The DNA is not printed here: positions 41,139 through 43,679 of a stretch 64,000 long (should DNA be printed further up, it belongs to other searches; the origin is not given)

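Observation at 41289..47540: Putative porin-cytochrome conduit assembly: 746-aa beta-barrel, lipoprotein family triplet, SurA-like chaperone, then a 26-heme lipoprotein cytochrome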

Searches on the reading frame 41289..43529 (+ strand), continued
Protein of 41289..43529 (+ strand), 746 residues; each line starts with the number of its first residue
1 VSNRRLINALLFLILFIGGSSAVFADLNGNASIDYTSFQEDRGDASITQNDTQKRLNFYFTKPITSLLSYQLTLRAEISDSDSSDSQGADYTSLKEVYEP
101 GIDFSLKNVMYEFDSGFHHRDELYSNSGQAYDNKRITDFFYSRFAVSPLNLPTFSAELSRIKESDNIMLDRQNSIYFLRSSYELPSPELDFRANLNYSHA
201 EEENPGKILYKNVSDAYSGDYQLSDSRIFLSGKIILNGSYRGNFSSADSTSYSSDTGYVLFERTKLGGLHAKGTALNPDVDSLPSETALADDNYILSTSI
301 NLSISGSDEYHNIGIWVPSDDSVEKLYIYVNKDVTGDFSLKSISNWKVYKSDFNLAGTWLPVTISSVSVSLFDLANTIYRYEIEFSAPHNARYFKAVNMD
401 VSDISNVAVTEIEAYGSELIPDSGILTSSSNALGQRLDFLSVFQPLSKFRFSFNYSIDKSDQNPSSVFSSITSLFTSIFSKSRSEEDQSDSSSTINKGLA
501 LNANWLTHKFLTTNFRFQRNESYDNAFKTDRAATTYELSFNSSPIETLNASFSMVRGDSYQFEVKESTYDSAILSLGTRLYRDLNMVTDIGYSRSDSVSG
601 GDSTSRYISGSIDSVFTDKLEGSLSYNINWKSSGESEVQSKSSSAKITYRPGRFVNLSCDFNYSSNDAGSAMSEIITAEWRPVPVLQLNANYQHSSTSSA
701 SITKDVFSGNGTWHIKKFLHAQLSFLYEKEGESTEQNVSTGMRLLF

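Call 35: find_encoding_contigs(protein=P0060, flank=10000, max_places=2)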
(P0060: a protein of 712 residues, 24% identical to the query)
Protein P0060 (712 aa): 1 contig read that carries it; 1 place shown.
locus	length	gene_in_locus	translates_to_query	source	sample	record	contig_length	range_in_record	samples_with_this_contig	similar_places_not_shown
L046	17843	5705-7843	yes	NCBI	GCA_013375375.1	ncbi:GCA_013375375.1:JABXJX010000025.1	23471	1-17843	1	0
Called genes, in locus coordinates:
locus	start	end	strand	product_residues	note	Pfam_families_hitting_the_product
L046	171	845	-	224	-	PF01578:Cytochrom_C_asm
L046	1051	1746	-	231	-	PF03379:CcmB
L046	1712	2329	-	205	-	PF00005:ABC_tran, PF13304:AAA_21 (faint)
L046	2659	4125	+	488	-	PF06739:SBBP (faint), PF17170:DUF5128 (faint), PF01436:NHL (weak), PF08239:SH3_3 (weak)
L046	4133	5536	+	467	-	PF25174:Beta-prop_THOC3, PF02239:Cytochrom_D1 (faint), PF10282:Lactonase (faint), PF24684:Vgb_lyase (faint), PF01436:NHL (faint), PF01731:Arylesterase (faint), PF21783:YNCE (weak)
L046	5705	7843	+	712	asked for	PF00754:F5_F8_type_C, PF22633:F5_F8_type_C_2 (weak)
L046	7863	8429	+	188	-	PF13036:LpoB (weak), PF05643:GNA1162-like (weak)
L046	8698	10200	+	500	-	PF19077:Big_13 (faint), PF13585:CHU_C (weak)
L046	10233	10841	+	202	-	-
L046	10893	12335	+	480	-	PF13623:SurA_N_2 (weak), PF13624:SurA_N_3, PF13145:Rotamase_2, PF00639:Rotamase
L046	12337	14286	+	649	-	-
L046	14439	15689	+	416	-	PF02085:Cytochrom_CIII (faint), PF14522:Cytochrome_C7 (faint), PF14537:Cytochrom_c3_2 (faint), PF22113:Mtrc-MtrF_II-IV_dom (faint), PF22678:Cytochrom_c_NrfB-like (faint), PF09699:Paired_CXXCH_1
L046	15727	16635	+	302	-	PF08450:SGL (faint), PF25021:TEN_NHL (faint), PF01436:NHL (faint), PF17170:DUF5128 (weak)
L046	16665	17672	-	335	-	PF00005:ABC_tran, PF02463:SMC_N (faint), PF13304:AAA_21 (weak)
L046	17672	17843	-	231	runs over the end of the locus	PF00528:BPD_transp_1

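Call 50: search_protein_families(library=pfam, proteins=[P0059, P0057, L043:13045-14436:+, L043:14452-15030:+], max_evalue=0.01)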
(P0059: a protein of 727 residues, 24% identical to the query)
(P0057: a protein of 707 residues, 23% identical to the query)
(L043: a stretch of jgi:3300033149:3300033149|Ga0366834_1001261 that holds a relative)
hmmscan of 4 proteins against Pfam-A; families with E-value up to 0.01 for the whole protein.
P0059 (727 aa): 3 families
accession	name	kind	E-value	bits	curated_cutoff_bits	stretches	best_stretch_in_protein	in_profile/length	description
PF00754.31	F5_F8_type_C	-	3.5e-09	37.3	28.2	1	291-395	14-116/127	F5/8 type C domain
PF22633.2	F5_F8_type_C_2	-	6.3e-09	36.8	27.8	1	294-389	2-91/91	NedA-like, galactose-binding domain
PF13505.12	OMP_b-brl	-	0.0027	18.4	28.7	0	40-130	13-96/175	Outer membrane protein beta-barrel domain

P0057 (707 aa): 4 families
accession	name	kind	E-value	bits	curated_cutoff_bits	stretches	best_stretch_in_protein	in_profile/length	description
PF00754.31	F5_F8_type_C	-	7.2e-06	26.6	28.2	1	271-376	16-117/127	F5/8 type C domain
PF22633.2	F5_F8_type_C_2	-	0.00037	21.5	27.8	1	272-370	2-91/91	NedA-like, galactose-binding domain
PF13163.11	DUF3999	-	0.0017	18.1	30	1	322-405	138-228/424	Protein of unknown function (DUF3999)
PF25222.1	DUF7840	-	0.0031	17.6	27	0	646-698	167-219/224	Domain of unknown function (DUF7840)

L043:13045-14436:+ (464 aa): 4 families
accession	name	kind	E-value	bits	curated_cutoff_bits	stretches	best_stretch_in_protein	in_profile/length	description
PF13585.12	CHU_C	-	3.5e-07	30.7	27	1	254-331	5-73/86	CHU_C Type IX secretion signal domain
PF13860.13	FlgD_ig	-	0.00014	22.2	27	1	280-324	23-69/79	FlgD Ig-like domain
PF13750.12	Big_3_3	-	0.00014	22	27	0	316-361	9-55/157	Bacterial Ig-like domain (group 3)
PF19077.6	Big_13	-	0.0012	19.8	27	0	317-348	70-101/102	Bacterial Ig-like domain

L043:14452-15030:+ (193 aa): 2 families
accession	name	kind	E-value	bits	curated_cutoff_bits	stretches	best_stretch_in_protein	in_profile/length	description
PF05643.16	GNA1162-like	-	4.3e-05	23.6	25.9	1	41-164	11-132/185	Putative lipoprotein GNA1162-like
PF13036.11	LpoB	-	0.0043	17.4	22.3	1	40-155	29-142/147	Peptidoglycan-synthase activator LpoB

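Call 61: search_protein_representatives(alignment_id=A3)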
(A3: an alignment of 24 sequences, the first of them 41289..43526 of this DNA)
Query: 24 sequences, 752 profile positions. Proteins with E-value up to 0.001 (for the whole library): 1255; up to 1e-10: 1013; up to 1e-30: 544. The best 150 are listed.
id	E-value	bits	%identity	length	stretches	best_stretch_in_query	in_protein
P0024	7.7e-291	983.2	-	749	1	1-752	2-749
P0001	4.4e-275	931.1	-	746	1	1-748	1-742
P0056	5.4e-274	927.5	-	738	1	3-752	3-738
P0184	1.6e-273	926.0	-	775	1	7-752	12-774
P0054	1.7e-273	925.9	-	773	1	8-752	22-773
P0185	7.3e-272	920.5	-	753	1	1-752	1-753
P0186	3.2e-265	898.5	-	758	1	10-752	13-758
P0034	5.6e-263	891.1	-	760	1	1-752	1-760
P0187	2.2e-262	889.1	-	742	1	1-752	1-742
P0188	1.4e-261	886.4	-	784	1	8-752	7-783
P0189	1.4e-252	856.7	-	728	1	12-752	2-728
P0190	2.0e-252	856.2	-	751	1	8-752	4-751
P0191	2.2e-249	846.2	-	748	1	6-752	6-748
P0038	4.1e-245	832.0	-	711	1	35-752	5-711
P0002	8.3e-245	831.0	-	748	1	7-752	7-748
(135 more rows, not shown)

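Call 86: find_encoding_contigs(protein=P0001, flank=1000, max_places=2)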
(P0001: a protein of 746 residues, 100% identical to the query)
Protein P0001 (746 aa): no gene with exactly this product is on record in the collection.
